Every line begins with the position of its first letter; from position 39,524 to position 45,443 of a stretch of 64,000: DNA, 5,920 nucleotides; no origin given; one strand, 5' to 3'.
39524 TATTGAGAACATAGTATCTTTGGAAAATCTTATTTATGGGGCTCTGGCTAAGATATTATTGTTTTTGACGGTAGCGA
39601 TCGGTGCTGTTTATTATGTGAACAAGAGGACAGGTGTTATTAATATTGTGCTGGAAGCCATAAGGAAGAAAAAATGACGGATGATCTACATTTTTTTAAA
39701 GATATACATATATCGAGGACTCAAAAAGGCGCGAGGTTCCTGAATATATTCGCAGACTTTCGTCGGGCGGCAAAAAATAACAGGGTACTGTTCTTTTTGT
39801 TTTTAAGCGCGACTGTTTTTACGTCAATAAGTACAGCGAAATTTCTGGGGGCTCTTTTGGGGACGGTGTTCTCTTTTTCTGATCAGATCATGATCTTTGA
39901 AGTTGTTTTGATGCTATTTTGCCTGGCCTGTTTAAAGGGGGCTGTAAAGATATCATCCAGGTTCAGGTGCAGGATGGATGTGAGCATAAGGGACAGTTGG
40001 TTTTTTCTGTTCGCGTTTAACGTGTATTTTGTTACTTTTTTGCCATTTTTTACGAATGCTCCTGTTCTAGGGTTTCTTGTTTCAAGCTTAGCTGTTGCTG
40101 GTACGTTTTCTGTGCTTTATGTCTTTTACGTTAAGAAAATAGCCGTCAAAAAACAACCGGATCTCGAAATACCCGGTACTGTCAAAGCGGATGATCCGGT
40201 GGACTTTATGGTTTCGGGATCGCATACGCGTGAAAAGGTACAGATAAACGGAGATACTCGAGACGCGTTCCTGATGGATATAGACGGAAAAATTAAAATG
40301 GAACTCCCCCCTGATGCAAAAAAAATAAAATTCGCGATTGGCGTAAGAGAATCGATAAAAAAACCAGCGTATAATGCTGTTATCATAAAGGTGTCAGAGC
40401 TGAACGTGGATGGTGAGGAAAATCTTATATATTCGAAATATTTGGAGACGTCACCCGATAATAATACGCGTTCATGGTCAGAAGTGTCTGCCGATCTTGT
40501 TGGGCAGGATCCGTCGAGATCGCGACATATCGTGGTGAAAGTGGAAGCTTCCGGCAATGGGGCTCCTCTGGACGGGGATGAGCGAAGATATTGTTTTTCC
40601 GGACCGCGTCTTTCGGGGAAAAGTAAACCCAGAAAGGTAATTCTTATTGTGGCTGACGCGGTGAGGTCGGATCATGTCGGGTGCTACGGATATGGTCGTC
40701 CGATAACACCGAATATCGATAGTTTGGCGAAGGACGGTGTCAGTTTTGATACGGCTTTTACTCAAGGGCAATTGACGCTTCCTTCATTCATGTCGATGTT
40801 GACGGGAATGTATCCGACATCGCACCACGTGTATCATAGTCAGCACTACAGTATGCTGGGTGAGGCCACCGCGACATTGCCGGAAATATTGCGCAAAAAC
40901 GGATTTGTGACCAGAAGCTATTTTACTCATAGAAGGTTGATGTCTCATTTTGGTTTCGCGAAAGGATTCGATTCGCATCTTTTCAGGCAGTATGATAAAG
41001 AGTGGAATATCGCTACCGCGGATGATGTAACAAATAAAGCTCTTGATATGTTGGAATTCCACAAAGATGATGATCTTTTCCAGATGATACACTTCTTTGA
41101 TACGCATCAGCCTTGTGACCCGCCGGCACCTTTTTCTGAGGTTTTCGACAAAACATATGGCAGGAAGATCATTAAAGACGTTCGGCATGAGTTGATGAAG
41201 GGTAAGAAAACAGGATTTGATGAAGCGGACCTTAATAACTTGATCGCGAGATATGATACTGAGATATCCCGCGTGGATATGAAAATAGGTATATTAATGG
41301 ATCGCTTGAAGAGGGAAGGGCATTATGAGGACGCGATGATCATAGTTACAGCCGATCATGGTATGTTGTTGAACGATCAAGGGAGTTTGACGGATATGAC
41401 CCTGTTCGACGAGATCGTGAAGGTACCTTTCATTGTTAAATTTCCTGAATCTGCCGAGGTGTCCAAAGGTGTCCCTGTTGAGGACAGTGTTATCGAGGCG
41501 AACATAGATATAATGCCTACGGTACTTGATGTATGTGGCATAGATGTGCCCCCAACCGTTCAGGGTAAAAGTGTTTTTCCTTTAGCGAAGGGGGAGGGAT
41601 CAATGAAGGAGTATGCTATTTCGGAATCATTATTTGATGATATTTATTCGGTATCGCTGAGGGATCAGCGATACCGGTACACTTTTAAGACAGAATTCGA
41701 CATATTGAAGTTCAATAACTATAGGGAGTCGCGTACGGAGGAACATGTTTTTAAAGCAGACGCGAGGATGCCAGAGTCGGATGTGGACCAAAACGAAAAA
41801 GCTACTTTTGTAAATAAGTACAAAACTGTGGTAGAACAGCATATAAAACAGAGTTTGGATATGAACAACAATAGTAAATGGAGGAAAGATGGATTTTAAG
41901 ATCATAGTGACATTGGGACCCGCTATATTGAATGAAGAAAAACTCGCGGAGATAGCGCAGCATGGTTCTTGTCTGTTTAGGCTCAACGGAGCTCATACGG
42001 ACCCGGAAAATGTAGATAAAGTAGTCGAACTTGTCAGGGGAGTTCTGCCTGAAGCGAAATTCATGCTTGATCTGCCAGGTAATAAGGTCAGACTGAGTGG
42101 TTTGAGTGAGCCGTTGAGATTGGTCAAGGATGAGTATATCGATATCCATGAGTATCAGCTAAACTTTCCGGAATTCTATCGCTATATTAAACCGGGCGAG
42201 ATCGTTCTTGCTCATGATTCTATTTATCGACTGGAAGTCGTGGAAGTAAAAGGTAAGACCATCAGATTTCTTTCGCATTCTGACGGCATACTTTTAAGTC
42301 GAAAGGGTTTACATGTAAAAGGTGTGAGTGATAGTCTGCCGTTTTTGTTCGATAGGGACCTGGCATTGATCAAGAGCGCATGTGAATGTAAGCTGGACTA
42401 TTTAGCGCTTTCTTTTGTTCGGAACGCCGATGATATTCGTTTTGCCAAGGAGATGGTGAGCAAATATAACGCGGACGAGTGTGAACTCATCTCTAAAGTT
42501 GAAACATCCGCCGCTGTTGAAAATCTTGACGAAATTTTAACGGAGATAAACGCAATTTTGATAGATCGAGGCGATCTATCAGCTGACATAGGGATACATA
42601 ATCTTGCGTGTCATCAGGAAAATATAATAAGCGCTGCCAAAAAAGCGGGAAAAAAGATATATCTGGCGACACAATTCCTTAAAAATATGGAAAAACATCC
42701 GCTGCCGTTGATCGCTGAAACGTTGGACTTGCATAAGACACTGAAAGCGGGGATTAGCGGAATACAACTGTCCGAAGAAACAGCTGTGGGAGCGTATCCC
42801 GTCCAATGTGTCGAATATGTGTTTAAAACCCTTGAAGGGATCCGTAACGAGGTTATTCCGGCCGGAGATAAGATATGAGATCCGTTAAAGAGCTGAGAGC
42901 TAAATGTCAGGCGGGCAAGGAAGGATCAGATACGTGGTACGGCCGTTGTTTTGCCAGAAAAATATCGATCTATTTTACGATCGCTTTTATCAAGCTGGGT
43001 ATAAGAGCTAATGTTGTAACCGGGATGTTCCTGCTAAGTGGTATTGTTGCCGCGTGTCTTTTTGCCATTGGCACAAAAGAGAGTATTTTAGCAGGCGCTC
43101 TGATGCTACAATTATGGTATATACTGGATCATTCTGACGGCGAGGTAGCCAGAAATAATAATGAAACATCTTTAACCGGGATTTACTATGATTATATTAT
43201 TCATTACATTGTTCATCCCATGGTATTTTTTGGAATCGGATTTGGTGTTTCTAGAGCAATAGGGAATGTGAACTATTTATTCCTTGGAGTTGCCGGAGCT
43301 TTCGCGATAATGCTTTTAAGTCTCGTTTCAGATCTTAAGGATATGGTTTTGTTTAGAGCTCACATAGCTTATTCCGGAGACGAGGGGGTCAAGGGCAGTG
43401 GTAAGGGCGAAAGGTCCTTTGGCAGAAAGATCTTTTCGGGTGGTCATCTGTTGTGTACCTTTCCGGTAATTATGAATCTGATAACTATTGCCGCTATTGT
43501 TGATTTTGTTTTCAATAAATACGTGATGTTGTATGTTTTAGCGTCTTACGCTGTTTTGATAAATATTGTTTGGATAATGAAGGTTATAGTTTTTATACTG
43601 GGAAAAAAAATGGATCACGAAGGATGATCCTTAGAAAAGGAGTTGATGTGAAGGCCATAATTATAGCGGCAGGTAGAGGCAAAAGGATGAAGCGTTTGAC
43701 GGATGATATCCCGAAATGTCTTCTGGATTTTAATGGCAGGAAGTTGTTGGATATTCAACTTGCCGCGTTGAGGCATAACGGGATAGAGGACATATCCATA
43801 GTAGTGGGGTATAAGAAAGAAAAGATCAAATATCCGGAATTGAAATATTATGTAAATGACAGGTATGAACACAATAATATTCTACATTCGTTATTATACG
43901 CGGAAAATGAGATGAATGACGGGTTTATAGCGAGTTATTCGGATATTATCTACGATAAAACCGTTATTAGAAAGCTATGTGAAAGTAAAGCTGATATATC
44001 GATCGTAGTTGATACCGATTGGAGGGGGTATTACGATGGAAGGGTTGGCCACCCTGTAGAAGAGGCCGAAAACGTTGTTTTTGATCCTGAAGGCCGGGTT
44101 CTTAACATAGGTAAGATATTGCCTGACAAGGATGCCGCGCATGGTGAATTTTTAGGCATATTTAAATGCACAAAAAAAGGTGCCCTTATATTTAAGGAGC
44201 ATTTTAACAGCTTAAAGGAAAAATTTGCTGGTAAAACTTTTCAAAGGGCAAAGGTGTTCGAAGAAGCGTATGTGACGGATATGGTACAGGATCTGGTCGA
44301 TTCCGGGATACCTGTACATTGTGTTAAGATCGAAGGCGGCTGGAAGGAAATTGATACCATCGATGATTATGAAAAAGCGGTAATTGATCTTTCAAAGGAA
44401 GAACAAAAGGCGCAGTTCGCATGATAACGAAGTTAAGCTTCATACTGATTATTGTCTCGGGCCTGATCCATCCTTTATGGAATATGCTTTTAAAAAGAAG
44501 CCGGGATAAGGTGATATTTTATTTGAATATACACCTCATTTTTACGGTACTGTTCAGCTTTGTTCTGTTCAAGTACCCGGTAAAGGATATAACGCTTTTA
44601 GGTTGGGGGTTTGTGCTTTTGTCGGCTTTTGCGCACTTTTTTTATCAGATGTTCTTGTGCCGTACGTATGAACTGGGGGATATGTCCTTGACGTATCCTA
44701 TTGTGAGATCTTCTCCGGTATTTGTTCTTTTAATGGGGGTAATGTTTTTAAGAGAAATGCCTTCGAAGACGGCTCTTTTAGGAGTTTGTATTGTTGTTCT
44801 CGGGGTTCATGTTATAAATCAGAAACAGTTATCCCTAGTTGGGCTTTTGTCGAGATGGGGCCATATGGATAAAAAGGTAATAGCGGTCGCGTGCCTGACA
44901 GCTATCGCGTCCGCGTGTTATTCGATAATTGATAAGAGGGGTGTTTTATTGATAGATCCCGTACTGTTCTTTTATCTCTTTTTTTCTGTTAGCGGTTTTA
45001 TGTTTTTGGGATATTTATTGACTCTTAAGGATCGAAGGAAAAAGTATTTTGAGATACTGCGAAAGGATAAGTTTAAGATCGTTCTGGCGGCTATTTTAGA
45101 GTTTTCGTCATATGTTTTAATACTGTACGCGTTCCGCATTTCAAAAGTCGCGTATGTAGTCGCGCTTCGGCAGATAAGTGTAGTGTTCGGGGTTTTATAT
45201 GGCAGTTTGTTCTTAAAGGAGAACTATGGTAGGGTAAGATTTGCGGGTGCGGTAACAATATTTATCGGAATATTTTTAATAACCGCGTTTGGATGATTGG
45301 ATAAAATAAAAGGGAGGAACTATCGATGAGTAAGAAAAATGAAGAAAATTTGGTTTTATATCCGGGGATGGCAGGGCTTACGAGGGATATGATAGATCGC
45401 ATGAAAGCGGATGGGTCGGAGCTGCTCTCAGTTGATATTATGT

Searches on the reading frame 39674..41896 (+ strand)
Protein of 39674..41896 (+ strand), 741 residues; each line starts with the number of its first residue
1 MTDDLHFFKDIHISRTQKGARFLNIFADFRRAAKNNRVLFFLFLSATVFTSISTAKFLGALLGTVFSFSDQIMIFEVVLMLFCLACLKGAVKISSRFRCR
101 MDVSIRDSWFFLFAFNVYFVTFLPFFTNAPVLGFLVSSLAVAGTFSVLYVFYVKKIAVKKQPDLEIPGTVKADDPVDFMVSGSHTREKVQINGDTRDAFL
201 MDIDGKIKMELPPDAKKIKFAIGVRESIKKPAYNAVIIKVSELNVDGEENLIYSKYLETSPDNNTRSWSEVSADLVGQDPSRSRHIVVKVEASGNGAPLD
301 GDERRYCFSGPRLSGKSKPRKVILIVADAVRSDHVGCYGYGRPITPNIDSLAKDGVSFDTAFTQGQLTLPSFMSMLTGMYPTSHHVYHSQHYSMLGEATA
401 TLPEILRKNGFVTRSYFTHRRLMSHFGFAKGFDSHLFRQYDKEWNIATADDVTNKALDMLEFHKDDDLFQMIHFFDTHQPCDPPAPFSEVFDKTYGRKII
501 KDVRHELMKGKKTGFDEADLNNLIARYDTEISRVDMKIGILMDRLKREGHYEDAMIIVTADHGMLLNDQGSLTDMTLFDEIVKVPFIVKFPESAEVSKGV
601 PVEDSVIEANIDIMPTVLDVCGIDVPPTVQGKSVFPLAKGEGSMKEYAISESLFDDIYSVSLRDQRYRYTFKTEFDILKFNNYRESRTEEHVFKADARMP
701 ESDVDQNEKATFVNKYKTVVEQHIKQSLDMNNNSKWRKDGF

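Call 5: search_protein_families(library=ncbifam, proteins=[window:39674-41896:+], max_evalue=0.00001)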
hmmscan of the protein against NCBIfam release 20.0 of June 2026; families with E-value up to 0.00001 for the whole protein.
window:39674-41896:+ (741 aa): 8 families
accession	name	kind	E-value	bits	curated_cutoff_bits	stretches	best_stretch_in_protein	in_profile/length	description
NF010322.0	PRK13759.1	equivalog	9.9e-42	143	481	2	429-697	160-440/486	arylsulfatase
NF045661.1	HdlasePehA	equivalog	1.7e-35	122.6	900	2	498-643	255-397/506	phosphoric/sulfuric ester hydrolase PehA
TIGR03417.1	chol_sulfatase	equivalog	8e-28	97.6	433.45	2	463-672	193-399/500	choline-sulfatase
NF052527.1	Mn_arylsulf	exception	2.2e-12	46.7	850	0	321-464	3-147/479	manganese-dependent arylsulfatase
NF038282.1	LapC_YejM_PbgA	exception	4.5e-07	28.6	825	1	520-594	407-479/584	LPS biosynthesis-modulating metalloenzyme YejM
NF047438.1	polymyxin_MCR12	exception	1.8e-06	26.6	1200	0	511-571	407-467/548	MCR-12 family phosphoethanolamine--lipid A transferase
NF053595.1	LptchSynLtaSGpos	equivalog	3.3e-06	26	970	1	309-629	227-534/626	lipoteichoic acid synthase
NF008593.0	PRK11560.1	equivalog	4.1e-06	25.3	493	0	320-361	248-293/563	kdo(2)-lipid A phosphoethanolamine 7''-transferase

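Call 9: search_protein_families(library=pfam, proteins=[window:39674-41896:+], max_evalue=0.001)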
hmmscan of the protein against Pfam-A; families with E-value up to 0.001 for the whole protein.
window:39674-41896:+ (741 aa): 3 families
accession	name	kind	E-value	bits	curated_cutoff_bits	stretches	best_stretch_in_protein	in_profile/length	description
PF00884.28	Sulfatase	-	1.7e-43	149.5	25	1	321-623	2-301/301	Sulfatase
PF01663.27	Phosphodiest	-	1.2e-15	58.4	23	2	322-392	1-68/342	Type I phosphodiesterase / nucleotide pyrophosphatase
PF16347.10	SGSH_C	-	6.2e-12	46.4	29.3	1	577-682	11-111/154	N-sulphoglucosamine sulphohydrolase, C-terminal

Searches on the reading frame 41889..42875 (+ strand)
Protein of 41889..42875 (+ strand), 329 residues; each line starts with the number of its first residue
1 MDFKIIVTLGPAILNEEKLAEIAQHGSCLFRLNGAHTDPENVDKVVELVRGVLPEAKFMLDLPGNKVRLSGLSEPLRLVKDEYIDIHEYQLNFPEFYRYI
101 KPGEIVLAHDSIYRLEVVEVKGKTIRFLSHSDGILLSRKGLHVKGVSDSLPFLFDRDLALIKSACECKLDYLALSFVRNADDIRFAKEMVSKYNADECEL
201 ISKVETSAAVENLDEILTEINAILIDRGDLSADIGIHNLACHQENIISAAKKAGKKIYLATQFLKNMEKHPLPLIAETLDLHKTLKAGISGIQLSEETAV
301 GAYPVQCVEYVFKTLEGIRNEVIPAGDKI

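Call 8: search_protein_families(library=ncbifam, proteins=[window:41889-42875:+], max_evalue=1e-8)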
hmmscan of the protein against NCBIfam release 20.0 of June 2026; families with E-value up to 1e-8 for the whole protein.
window:41889-42875:+ (329 aa): 7 families
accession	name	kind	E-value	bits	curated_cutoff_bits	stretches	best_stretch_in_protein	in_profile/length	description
NF004491.0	PRK05826.1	subfamily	3.1e-72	243.6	432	1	4-313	8-332/477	pyruvate kinase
TIGR01064.1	pyruv_kin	equivalog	3.3e-69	233.6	306.4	1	4-313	4-329/476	pyruvate kinase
NF004886.0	PRK06247.1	subfamily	1.9e-51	175.2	623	1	3-319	7-333/476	pyruvate kinase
NF004978.0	PRK06354.1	subfamily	1.4e-48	165.8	462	1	4-313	11-336/590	pyruvate kinase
NF006664.0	PRK09206.1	equivalog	1.2e-45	155.9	686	1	4-311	5-328/470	pyruvate kinase PykF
NF005234.0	PRK06739.1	equivalog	2.1e-39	135.5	564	1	4-312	4-322/352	pyruvate kinase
NF011314.0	PRK14725.1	equivalog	1.7e-29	102.6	642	1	91-285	364-566/614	pyruvate kinase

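Call 9: search_protein_families(library=pfam, proteins=[window:41889-42875:+], max_evalue=0.001)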
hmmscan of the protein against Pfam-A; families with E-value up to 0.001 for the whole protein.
window:41889-42875:+ (329 aa): 2 families
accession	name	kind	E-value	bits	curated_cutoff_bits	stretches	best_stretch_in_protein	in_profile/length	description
PF00224.27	PK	-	9.9e-53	179.8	30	1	4-308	5-328/328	Pyruvate kinase, barrel domain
PF03328.21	HpcH_HpaI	-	1.5e-05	24.9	25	1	165-258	81-177/221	HpcH/HpaI aldolase/citrate lyase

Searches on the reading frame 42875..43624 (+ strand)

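Call 8: search_protein_families(library=ncbifam, proteins=[window:42875-43624:+], max_evalue=1e-8)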
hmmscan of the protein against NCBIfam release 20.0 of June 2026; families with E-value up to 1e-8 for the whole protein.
window:42875-43624:+ (250 aa): 2 families
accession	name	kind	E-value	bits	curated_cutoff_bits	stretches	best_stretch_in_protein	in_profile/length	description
NF041135.1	IPPtranDIPPsyn_Thcocales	equivalog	5.3e-10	38.8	580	1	13-128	221-331/419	bifunctional L-myo-inositol-1-phosphate cytidylyltransferase/CDP-L-myo-inositol myo-inositolphosphotransferase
NF040950.1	archin_ph_syn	equivalog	1.5e-09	38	180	1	29-143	10-121/191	archaetidylinositol phosphate synthase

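Call 9: search_protein_families(library=pfam, proteins=[window:42875-43624:+], max_evalue=0.001)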
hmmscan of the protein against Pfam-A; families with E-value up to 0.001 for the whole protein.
window:42875-43624:+ (250 aa): 1 family
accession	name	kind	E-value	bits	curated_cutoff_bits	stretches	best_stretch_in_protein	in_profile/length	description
PF01066.26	CDP-OH_P_transf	-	1.6e-06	29.1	22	1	45-153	4-107/152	CDP-alcohol phosphatidyltransferase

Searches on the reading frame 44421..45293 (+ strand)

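Call 8: search_protein_families(library=ncbifam, proteins=[window:44421-45293:+], max_evalue=1e-8)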
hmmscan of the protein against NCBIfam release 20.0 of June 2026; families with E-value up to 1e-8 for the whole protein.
window:44421-45293:+ (291 aa): 2 families
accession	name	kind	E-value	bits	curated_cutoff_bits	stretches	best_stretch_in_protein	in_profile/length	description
TIGR03340.1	phn_DUF6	hypoth_equivalog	3.8e-40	138.3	288.15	1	5-286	1-280/281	phosphonate utilization associated putative membrane protein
TIGR00950.1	2A78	equivalog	3.7e-10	39.7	230.2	0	37-200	24-179/264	carboxylate/amino acid/amine transporter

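Call 9: search_protein_families(library=pfam, proteins=[window:44421-45293:+], max_evalue=0.001)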
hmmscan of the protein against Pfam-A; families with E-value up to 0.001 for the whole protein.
window:44421-45293:+ (291 aa): 3 families
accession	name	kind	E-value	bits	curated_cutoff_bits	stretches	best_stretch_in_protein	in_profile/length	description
PF00892.27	EamA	-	2.4e-25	89.8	28.2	2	153-288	3-134/135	EamA-like transporter family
PF03151.22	TPT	-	2.9e-05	24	30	0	36-138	36-141/291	Triose-phosphate Transporter family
PF10639.15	TMEM234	-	0.00032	21.2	30.1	0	86-132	65-112/113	Putative transmembrane family 234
